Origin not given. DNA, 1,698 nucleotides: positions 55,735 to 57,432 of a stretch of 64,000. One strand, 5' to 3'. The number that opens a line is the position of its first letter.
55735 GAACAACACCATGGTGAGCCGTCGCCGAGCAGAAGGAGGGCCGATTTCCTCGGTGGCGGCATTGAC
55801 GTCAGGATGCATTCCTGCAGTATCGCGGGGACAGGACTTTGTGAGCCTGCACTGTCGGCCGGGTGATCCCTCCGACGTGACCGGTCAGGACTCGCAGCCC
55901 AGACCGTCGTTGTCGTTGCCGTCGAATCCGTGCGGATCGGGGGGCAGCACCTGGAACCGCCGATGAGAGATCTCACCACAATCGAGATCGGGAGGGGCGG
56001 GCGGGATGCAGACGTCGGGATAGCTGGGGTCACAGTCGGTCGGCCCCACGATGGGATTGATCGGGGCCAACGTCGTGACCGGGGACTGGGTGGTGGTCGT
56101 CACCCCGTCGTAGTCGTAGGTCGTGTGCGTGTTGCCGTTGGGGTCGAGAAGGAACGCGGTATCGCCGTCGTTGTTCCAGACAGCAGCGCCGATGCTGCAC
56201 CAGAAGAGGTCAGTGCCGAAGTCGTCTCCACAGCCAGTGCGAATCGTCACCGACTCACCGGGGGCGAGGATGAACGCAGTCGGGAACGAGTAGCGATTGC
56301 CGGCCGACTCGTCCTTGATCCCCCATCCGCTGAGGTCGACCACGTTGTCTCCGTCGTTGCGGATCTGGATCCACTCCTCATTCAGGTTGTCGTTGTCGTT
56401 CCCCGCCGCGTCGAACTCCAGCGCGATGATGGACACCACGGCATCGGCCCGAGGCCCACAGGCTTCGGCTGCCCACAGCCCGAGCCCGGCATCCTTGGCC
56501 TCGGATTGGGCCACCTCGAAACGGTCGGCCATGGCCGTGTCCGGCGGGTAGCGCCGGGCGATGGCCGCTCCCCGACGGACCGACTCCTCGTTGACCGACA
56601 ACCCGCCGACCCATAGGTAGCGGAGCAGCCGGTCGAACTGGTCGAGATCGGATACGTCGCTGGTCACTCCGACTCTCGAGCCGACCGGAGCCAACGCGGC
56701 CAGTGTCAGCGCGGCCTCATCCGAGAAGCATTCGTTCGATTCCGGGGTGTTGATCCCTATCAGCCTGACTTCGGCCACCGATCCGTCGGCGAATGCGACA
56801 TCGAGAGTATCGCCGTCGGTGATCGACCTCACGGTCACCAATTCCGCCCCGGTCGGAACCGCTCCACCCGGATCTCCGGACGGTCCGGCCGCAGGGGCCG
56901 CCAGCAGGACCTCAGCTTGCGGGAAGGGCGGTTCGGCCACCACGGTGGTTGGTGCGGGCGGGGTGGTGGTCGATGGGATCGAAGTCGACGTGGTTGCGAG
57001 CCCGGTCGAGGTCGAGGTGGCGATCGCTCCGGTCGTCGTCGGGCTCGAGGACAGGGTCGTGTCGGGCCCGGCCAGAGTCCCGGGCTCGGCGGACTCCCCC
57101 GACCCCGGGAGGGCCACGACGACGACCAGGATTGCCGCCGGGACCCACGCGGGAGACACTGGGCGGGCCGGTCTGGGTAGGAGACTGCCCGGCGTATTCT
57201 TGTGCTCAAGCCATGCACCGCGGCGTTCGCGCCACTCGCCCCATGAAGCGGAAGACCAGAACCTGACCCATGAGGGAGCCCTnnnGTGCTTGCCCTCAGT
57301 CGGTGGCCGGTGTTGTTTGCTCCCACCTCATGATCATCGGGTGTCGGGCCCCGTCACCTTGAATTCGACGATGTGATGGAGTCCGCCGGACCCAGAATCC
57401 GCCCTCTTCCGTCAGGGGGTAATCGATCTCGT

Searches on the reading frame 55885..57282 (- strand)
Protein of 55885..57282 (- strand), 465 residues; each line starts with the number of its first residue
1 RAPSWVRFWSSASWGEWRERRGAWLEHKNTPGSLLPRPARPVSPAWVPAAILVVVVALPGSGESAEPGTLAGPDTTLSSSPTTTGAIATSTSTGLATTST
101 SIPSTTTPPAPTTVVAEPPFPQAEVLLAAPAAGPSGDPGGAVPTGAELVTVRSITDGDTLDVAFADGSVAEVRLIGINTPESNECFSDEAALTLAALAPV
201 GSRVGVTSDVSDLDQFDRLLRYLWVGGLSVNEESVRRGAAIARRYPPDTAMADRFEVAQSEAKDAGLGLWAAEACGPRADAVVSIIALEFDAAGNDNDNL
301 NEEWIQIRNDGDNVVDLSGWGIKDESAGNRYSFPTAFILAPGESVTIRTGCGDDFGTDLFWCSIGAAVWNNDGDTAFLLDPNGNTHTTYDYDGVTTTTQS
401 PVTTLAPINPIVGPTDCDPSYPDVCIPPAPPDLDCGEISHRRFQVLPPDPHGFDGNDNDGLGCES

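Call 55: search_protein_families(library=pfam, proteins=[window:55885-57282:-], max_evalue=0.00001)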
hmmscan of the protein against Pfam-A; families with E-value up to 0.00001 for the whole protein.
window:55885-57282:- (465 aa): 2 families
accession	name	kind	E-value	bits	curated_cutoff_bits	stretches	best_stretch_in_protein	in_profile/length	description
PF00932.25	LTD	-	5.3e-21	75.5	34.3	1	285-391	8-107/109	Lamin Tail Domain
PF00565.23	SNase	-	5.4e-12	46.6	21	1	172-271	2-106/107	Staphylococcal nuclease homologue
